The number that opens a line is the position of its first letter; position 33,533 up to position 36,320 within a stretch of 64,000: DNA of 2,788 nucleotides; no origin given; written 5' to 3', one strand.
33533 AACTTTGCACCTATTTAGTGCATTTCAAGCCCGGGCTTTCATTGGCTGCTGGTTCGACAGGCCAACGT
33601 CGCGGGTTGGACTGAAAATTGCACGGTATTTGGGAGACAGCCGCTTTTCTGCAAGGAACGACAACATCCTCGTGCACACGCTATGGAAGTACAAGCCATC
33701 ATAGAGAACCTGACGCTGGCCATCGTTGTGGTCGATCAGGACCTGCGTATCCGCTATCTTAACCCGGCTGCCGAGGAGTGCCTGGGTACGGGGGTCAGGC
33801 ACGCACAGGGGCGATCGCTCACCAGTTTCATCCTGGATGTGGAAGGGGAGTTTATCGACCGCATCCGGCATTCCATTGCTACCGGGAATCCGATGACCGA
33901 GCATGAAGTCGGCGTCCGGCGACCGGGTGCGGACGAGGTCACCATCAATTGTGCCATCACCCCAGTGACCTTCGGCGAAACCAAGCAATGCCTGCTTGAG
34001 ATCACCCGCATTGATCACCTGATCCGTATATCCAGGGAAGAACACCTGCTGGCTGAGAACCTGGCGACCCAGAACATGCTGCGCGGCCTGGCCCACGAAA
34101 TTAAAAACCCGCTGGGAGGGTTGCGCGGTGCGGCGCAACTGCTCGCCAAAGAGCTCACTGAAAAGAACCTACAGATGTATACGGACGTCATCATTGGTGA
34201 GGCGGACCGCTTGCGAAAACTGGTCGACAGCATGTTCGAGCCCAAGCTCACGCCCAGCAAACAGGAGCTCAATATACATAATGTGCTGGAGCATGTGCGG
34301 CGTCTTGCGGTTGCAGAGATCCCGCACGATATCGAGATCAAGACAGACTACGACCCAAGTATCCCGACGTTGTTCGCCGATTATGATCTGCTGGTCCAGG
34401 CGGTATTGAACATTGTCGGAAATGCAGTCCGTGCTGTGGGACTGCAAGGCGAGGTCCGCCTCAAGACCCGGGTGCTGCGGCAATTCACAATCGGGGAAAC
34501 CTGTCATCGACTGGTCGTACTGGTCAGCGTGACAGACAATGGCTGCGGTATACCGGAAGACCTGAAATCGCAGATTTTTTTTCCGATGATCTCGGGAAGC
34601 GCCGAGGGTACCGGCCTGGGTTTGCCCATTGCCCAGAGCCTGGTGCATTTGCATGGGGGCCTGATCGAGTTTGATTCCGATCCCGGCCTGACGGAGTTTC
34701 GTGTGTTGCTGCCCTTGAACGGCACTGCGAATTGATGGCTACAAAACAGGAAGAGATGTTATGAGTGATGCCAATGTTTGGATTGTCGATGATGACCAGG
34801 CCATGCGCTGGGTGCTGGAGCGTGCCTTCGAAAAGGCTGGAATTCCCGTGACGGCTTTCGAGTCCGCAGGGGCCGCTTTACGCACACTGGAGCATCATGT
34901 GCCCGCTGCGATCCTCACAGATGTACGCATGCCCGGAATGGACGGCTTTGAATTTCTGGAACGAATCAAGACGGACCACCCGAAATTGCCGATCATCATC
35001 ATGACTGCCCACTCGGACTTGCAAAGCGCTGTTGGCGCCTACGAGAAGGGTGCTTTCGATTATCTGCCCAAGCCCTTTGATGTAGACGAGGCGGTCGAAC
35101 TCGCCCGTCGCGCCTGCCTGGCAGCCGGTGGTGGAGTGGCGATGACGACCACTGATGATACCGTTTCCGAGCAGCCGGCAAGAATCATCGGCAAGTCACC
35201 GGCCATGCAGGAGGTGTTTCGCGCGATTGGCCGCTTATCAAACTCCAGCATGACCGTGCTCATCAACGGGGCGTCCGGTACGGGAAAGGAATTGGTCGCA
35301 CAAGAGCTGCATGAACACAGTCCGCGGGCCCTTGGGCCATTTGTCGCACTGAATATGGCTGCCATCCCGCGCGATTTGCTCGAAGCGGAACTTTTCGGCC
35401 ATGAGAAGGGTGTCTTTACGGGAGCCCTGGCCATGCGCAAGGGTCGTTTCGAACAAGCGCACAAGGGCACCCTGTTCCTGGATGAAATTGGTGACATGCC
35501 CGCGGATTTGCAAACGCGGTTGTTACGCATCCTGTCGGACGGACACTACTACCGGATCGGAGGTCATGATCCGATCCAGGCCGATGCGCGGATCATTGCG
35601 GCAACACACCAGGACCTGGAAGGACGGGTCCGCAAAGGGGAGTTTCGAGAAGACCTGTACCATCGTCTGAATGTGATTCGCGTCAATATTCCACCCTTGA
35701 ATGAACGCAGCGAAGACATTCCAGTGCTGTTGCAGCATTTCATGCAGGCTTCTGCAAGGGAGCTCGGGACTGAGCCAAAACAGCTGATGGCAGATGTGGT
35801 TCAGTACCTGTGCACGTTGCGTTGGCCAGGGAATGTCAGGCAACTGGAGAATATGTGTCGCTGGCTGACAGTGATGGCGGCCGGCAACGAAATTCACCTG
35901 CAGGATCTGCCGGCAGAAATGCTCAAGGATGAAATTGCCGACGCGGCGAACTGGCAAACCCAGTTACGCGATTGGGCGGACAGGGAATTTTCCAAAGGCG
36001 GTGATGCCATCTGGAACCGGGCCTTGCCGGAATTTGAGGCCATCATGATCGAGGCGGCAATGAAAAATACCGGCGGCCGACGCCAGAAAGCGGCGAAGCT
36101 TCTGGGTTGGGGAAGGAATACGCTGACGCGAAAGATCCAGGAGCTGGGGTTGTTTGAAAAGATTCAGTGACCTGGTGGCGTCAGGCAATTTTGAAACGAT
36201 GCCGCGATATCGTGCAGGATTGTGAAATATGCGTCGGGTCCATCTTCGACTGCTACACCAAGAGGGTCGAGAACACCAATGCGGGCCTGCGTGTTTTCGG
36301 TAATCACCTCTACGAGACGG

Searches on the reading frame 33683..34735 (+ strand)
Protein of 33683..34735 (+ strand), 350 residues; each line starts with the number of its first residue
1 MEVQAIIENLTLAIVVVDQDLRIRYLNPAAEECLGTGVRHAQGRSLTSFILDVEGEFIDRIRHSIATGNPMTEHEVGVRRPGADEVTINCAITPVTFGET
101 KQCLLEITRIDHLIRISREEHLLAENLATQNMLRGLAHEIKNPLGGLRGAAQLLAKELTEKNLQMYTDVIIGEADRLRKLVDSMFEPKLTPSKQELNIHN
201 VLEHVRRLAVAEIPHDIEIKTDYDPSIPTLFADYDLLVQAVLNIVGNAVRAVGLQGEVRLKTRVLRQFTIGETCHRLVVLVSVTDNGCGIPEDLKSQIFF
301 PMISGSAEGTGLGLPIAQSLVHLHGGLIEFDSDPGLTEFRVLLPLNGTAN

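Call 94: search_protein_families(library=pfam, proteins=[window:33683-34735:+], max_evalue=0.00001)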
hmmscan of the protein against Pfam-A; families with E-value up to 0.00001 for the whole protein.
window:33683-34735:+ (350 aa): 5 families
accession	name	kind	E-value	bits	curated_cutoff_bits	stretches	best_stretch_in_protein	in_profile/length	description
PF02518.31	HATPase_c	-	5.1e-19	69.2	26.4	1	233-346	2-110/111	Histidine kinase-, DNA gyrase B-, and HSP90-like ATPase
PF00512.31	HisKA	-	1.2e-13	51.3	26.9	1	130-185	3-58/66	His Kinase A (phospho-acceptor) domain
PF08448.16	PAS_4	-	2.5e-09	37.8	23.1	1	8-95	2-88/110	PAS fold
PF00989.32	PAS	-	2e-08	34.7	22.6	1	3-100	3-101/113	PAS fold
PF13426.13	PAS_9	-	8.8e-06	26.4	27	0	13-99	3-88/103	PAS domain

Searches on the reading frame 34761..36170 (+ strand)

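Call 61: search_protein_families(library=pfam, proteins=[window:34761-36170:+], max_evalue=0.00001)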
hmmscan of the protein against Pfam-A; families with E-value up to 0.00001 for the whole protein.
window:34761-36170:+ (469 aa): 6 families
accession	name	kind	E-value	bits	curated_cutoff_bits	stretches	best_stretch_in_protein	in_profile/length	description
PF00158.32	Sigma54_activat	-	1.2e-67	227.2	20.2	1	142-308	1-167/168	Sigma-54 interaction domain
PF00072.30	Response_reg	-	1.2e-30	106.4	30.2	1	6-113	1-108/111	Response regulator receiver domain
PF25601.1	AAA_lid_14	-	1.4e-25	89.4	27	1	315-392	2-79/87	AAA+ ATPase lid domain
PF14532.12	Sigma54_activ_2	-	6.6e-22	78.7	25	1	143-313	1-138/138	Sigma-54 interaction domain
PF02954.25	HTH_8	-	1.6e-15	57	22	1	422-461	2-41/42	Bacterial regulatory protein, Fis family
PF07728.20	AAA_5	-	2.8e-08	34.3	22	1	166-284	2-123/139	AAA domain (dynein-related subfamily)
